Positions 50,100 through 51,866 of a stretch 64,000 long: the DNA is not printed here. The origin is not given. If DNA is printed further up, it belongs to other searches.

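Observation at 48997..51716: Two unassigned fold-type-II PLP enzymes occupy the operon core where the canonical cluster has YgeX; no carbamate kinase is present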

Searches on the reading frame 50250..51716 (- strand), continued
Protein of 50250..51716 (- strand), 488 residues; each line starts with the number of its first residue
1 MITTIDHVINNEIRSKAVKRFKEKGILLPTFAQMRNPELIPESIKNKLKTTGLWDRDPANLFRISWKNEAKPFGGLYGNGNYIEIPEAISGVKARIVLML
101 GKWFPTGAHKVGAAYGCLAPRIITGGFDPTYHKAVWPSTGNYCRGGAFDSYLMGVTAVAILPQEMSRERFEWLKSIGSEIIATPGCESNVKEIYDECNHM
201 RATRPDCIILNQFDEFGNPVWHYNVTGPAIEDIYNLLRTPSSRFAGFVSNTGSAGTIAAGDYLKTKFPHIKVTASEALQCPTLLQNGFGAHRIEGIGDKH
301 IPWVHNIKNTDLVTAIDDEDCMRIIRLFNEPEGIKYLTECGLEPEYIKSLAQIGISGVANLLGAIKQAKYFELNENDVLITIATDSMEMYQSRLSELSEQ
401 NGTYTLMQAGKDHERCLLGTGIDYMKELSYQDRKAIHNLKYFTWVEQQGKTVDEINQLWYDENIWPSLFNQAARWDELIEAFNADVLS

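Call 79: search_protein_families(library=ncbifam, proteins=[L090:6644-7816:-, L088:3-1505:+, L092:9675-10457:+, L092:4153-5286:+, L092:5226-7931:+, L091:4307-5458:+, L085:2864-3952:+, L075:1631-2833:+, L071:11454-12629:+], max_evalue=1e-15)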
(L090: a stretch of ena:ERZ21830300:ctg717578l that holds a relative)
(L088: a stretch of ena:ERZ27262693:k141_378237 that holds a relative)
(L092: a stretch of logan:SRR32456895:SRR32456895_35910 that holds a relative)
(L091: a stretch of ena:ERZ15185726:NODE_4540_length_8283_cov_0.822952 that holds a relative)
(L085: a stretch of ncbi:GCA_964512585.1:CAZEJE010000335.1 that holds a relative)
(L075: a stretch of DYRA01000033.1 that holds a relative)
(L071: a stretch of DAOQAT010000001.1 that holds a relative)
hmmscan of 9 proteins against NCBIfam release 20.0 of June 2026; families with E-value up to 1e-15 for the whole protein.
L090:6644-7816:- (390 aa): 16 families
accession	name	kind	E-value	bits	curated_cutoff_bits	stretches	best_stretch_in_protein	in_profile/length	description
NF006050.0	PRK08197.1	equivalog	8.4e-173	574.8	303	1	2-388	2-387/406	threonine synthase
NF004170.0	PRK05638.1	equivalog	3.5e-54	184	421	1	54-385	41-358/442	threonine synthase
TIGR00260.1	thrC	equivalog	1.5e-49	169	167.1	1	59-384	1-337/340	threonine synthase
NF006205.0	PRK08329.1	equivalog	1e-40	139.8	358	1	59-385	43-346/347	threonine synthase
NF005035.0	PRK06450.1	equivalog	4.4e-38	131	301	1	73-384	50-336/338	threonine synthase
NF004996.0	PRK06381.1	equivalog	6.7e-38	130.5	266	1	80-380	14-316/319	threonine synthase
TIGR01127.1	ilvA_1Cterm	equivalog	4.3e-23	81.9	378.75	1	82-367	1-270/380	threonine ammonia-lyase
NF006390.0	PRK08639.1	equivalog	6.3e-22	78.1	421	1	81-380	25-312/418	threonine ammonia-lyase IlvA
NF006094.0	PRK08246.1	subfamily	6.7e-22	78.3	331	1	81-379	23-300/310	serine/threonine dehydratase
TIGR03844.1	cysteate_syn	equivalog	5.6e-21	74.8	324.9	1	9-382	3-379/398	cysteate synthase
NF045641.2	BHydaspDhtseBhcB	equivalog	1.6e-19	70.2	550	1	81-380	20-302/312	beta-hydroxyaspartate dehydratase BhcB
NF006389.0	PRK08638.1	equivalog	8.2e-19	67.7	453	1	80-347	26-280/333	bifunctional threonine ammonia-lyase/L-serine ammonia-lyase TdcB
TIGR02079.1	THD1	equivalog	2.2e-17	63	440.55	1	81-362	16-289/410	threonine ammonia-lyase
NF005292.0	PRK06815.1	equivalog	9.6e-17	61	371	1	81-377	21-304/320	threonine/serine dehydratase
NF005454.0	PRK07048.1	equivalog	5.1e-16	58.7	452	1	80-363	24-292/324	threo-3-hydroxy-L-aspartate ammonia-lyase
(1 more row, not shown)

L088:3-1505:+ (500 aa): 1 family
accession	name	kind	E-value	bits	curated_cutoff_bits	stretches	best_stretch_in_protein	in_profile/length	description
NF006050.0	PRK08197.1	equivalog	2.2e-25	89.3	303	1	108-326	80-283/406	threonine synthase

L092:9675-10457:+ (261 aa): 49 families (the best 25 are shown)
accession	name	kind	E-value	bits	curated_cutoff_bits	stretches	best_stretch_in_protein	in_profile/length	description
NF006514.0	PRK08960.1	equivalog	9.2e-83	278.2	554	1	2-261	3-266/388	pyridoxal phosphate-dependent aminotransferase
NF005601.0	PRK07337.1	equivalog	1e-77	261.9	496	1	3-261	7-269/394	pyridoxal phosphate-dependent aminotransferase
NF041091.1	asp_aminotase_Arch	equivalog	6.2e-69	232.6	550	1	6-256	2-259/376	aspartate aminotransferase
NF004769.0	PRK06107.1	equivalog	4.8e-59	200.1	617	1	7-256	9-268/402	aspartate transaminase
NF041364.1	GntC_guanitoxin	equivalog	1.5e-58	198.4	415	1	35-261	2-239/356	guanitoxin biosynthesis PLP-dependent (S)-gamma-hydroxy-L-arginine cyclodehydratase GntC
NF006230.0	PRK08363.1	equivalog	2.9e-55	187.7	534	1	4-244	4-254/398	alanine aminotransferase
NF005817.0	PRK07683.1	equivalog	8.6e-55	186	575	1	26-257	23-261/387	aminotransferase A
NF005816.0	PRK07682.1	equivalog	1.1e-53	182.2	620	1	4-261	6-267/390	aminotransferase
NF004975.0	PRK06348.1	equivalog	5.3e-53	180.4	549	1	19-253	18-258/384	pyridoxal phosphate-dependent aminotransferase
NF006229.0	PRK08361.1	equivalog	4.4e-51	174.1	624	1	21-255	27-263/391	aspartate aminotransferase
NF005744.0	PRK07568.1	subfamily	1.7e-48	165.4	389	1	3-242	2-248/398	pyridoxal phosphate-dependent aminotransferase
NF006569.0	PRK09082.1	subfamily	6.9e-47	160.4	420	1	31-257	30-264/386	methionine aminotransferase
TIGR03540.1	DapC_direct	equivalog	1.2e-44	152.8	593.25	1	4-257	2-265/383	LL-diaminopimelate aminotransferase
NF006756.0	PRK09276.1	subfamily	1.8e-44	152.2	507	1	3-257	3-267/387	LL-diaminopimelate aminotransferase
NF004770.0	PRK06108.1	subfamily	5.2e-44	150.6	422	1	29-255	34-270/396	pyridoxal phosphate-dependent aminotransferase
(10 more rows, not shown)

L092:4153-5286:+ (377 aa): 8 families
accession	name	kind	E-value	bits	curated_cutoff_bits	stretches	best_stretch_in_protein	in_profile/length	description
NF005574.0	PRK07259.1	equivalog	1.3e-42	145.7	269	1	17-304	4-301/304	dihydroorotate dehydrogenase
TIGR01037.2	pyrD_sub1_fam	subfamily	1.6e-38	132.5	270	1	21-303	4-297/300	dihydroorotate dehydrogenase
NF006183.0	PRK08318.1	equivalog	2.2e-31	109.1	335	1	152-371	160-395/422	NAD-dependent dihydropyrimidine dehydrogenase subunit PreA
NF041011.1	dihydoor_dh_Arch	equivalog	1.2e-27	96.7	330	1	24-301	5-283/289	dihydroorotate dehydrogenase PyrD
NF002702.0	PRK02506.1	equivalog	1.7e-19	70.1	301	1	150-305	149-309/313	dihydroorotate oxidase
NF003645.0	PRK05286.1-2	equivalog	2e-18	66.4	366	1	147-307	192-356/359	quinone-dependent dihydroorotate dehydrogenase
NF003652.0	PRK05286.2-5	equivalog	2.1e-16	60.1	267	1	145-291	198-345/353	quinone-dependent dihydroorotate dehydrogenase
NF005741.0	PRK07565.1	subfamily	5.4e-16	58.6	303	0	149-308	155-309/335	dihydroorotate dehydrogenase-like protein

L092:5226-7931:+ (901 aa): 20 families
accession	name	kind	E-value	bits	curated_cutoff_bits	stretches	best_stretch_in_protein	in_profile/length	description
TIGR03311.1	Se_dep_XDH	equivalog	1.8e-219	731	830.45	2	22-711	2-690/848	selenium-dependent xanthine dehydrogenase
TIGR03196.1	pucD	equivalog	2.6e-153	512.2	783.65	1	178-897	9-751/763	xanthine dehydrogenase subunit D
NF045668.1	pterin_aldehy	equivalog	3.6e-153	511.8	1100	2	205-896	211-896/905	molybdopterin-dependent aldehyde oxidoreductase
TIGR03194.1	4hydrxCoA_A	equivalog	6.2e-126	421.7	994.55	1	181-895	6-737/746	4-hydroxybenzoyl-CoA reductase subunit alpha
NF043082.1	XdhA_XDHase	equivalog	4e-121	405.5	780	1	183-896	12-744/758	xanthine dehydrogenase subunit XdhA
NF007426.0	PRK09970.1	equivalog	1.2e-114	384.1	916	1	184-896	18-747/761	xanthine dehydrogenase molybdenum-binding subunit XdhA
TIGR02965.1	xanthine_xdhB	equivalog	4.3e-85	286.4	849.5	1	190-825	19-660/758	xanthine dehydrogenase molybdopterin binding subunit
TIGR03313.1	Se_sel_red_Mo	hypoth_equivalog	9e-85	285.1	1101.9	2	321-892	360-937/951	molybdopterin-dependent oxidoreductase Mo/Fe-S-binding subunit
NF041018.1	glyceraldDH_alpha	equivalog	1.3e-80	271.8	790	1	186-896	17-736/741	glyceraldehyde dehydrogenase subunit alpha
TIGR02969.1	mam_aldehyde_ox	subfamily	2.5e-71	240.6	1912.3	2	173-826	577-1212/1330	aldehyde oxidase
NF040766.1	CODH_aero_grp5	exception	2.8e-69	234.1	950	1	188-896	21-777/785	aerobic carbon-monoxide dehydrogenase large subunit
NF041671.1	peri_hyde_PaoC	equivalog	6e-53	180.3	1180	1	191-895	37-722/735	aldehyde oxidoreductase molybdenum-binding subunit PaoC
NF041020.1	glyceraldDH_gamma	equivalog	8e-51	171.9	290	1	20-169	12-161/164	glyceraldehyde dehydrogenase subunit gamma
TIGR03198.1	pucE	equivalog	2.9e-50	169.7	254.3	1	20-168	3-150/151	xanthine dehydrogenase subunit E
NF043084.2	XdhC_XDHase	equivalog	2.4e-48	163.4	217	1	20-167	2-150/151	xanthine dehydrogenase subunit XdhC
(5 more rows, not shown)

L091:4307-5458:+ (383 aa): 5 families
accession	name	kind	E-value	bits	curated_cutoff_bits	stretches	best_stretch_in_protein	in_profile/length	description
NF033380.1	Rlm_2499C5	equivalog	2.2e-36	125.5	650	1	16-378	8-355/391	23S rRNA (cytosine(2499)-C(5))-methyltransferase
NF008748.0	PRK11783.1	equivalog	2.7e-29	101.9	466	1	201-361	502-660/704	bifunctional 23S rRNA (guanine(2069)-N(7))-methyltransferase RlmK/23S rRNA (guanine(2445)-N(2))-methyltransferase RlmL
NF053718.1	23SC1962Mtase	equivalog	1.6e-28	99.6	575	1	22-377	12-344/383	23S rRNA (cytosine(1962)-C(5))-methyltransferase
NF011707.0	PRK15128.1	equivalog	3.9e-28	98.4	712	1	16-373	9-352/396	23S rRNA (cytosine(1962)-C(5))-methyltransferase RlmI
NF046099.1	RSP_2647_MTase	equivalog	9.5e-25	87.2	600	1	11-371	2-347/391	RSP_2647 family RNA methyltransferase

L085:2864-3952:+ (363 aa): 0 families

L075:1631-2833:+ (400 aa): 12 families
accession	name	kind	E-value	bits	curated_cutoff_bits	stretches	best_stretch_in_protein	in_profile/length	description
NF006058.0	PRK08206.1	equivalog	2.5e-136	454.3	276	1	30-399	29-394/402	diaminopropionate ammonia-lyase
TIGR03528.1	2_3_DAP_am_ly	equivalog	7.1e-121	403.5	532.25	1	29-398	25-393/396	diaminopropionate ammonia-lyase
TIGR01747.1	diampropi_NH3ly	subfamily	9.3e-109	363.7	274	1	29-398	6-374/376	diaminopropionate ammonia-lyase family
NF006390.0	PRK08639.1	equivalog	4.5e-22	78.6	421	1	118-379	73-305/418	threonine ammonia-lyase IlvA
TIGR01127.1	ilvA_1Cterm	equivalog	2.6e-21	76.1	378.75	1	122-365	52-274/380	threonine ammonia-lyase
NF006674.0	PRK09224.1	subfamily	4e-21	75.3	577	1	122-369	77-304/508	threonine ammonia-lyase IlvA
TIGR01124.1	ilvA_2Cterm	equivalog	1.2e-20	73.6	411.3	1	122-368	69-295/499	threonine ammonia-lyase, biosynthetic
TIGR02079.1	THD1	equivalog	1.4e-19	70.2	440.55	1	121-379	67-306/410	threonine ammonia-lyase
NF006050.0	PRK08197.1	equivalog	1.5e-18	66.8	303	0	116-378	126-380/406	threonine synthase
NF005292.0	PRK06815.1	equivalog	4.7e-18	65.3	371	1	122-359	73-290/320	threonine/serine dehydratase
NF006094.0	PRK08246.1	subfamily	4.2e-17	62.5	331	1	110-357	60-283/310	serine/threonine dehydratase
NF004771.0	PRK06110.1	equivalog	2.3e-16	59.8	317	1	119-357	71-287/323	threonine dehydratase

L071:11454-12629:+ (391 aa): 12 families
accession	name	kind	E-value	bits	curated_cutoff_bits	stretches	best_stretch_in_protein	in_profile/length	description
NF006058.0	PRK08206.1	equivalog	5.5e-124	413.7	276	1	26-390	30-393/402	diaminopropionate ammonia-lyase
TIGR03528.1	2_3_DAP_am_ly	equivalog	9.5e-105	350.4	532.25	1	26-390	27-393/396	diaminopropionate ammonia-lyase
TIGR01747.1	diampropi_NH3ly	subfamily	1.9e-97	326.5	274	1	26-390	8-374/376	diaminopropionate ammonia-lyase family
NF006390.0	PRK08639.1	equivalog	1.9e-21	76.5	421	1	115-348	75-294/418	threonine ammonia-lyase IlvA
TIGR01127.1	ilvA_1Cterm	equivalog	1.3e-20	73.7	378.75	1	117-350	52-267/380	threonine ammonia-lyase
TIGR02079.1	THD1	equivalog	4.5e-19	68.5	440.55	1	117-351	68-289/410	threonine ammonia-lyase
NF006094.0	PRK08246.1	subfamily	1.6e-18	67.1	331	1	117-350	72-284/310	serine/threonine dehydratase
TIGR01124.1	ilvA_2Cterm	equivalog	2.3e-18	66.1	411.3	1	117-352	69-287/499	threonine ammonia-lyase, biosynthetic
NF006674.0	PRK09224.1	subfamily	5e-18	65.1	577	1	117-358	77-301/508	threonine ammonia-lyase IlvA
NF005454.0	PRK07048.1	equivalog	7.6e-17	61.4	452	0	21-349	5-291/324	threo-3-hydroxy-L-aspartate ammonia-lyase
NF005600.0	PRK07334.1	equivalog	1.3e-16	60.3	496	0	117-361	80-302/408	threonine ammonia-lyase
NF004771.0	PRK06110.1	equivalog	8.7e-16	57.9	317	0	115-350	72-288/323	threonine dehydratase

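Call 83: find_related_loci(query=A4, collection=metagenome_contigs, flank=8000)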
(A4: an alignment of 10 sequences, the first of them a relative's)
Query A4 (461 aa) in metagenome_contigs; peptide patterns used: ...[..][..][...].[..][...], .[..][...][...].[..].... (x = any residue, [..] = any of these).
600 stretches matched a pattern (row limit reached: there are more); 556 encode a relative of the query (tblastn E <= 1e-3); the best 80 are kept; 80 distinct loci.
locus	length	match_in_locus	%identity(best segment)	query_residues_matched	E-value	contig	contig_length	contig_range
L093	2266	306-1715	45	2-460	1e-126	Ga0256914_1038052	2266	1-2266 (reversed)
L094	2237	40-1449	43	2-459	2e-122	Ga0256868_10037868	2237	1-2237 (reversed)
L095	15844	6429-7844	41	2-461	2e-115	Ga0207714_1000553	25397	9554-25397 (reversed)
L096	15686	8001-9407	41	2-458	2e-110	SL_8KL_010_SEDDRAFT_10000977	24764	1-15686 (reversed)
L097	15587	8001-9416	42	2-461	2e-110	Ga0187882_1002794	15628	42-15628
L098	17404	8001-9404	41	2-458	6e-110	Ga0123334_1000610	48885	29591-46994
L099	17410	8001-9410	41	2-459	2e-109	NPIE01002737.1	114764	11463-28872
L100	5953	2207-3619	43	2-459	4e-109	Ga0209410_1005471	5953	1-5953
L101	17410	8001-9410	40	2-459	8e-109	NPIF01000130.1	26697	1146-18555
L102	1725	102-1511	41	2-459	2e-116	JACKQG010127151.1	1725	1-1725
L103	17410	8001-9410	40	2-459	3e-108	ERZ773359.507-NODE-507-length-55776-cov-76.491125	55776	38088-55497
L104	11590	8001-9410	41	2-459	2e-108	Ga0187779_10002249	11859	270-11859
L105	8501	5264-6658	40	6-459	4e-108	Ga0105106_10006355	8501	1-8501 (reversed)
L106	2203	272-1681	42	2-459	7e-114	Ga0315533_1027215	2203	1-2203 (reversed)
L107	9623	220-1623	40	2-457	1e-107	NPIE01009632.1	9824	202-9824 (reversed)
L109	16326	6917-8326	41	2-459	1e-107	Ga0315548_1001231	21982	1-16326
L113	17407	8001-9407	41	2-459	8e-107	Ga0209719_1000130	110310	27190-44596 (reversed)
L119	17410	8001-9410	37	3-458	5e-106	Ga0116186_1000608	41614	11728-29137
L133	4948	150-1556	39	2-459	3e-105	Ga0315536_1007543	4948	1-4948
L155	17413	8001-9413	39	2-461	2e-102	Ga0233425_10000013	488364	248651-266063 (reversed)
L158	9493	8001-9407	39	2-459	3e-102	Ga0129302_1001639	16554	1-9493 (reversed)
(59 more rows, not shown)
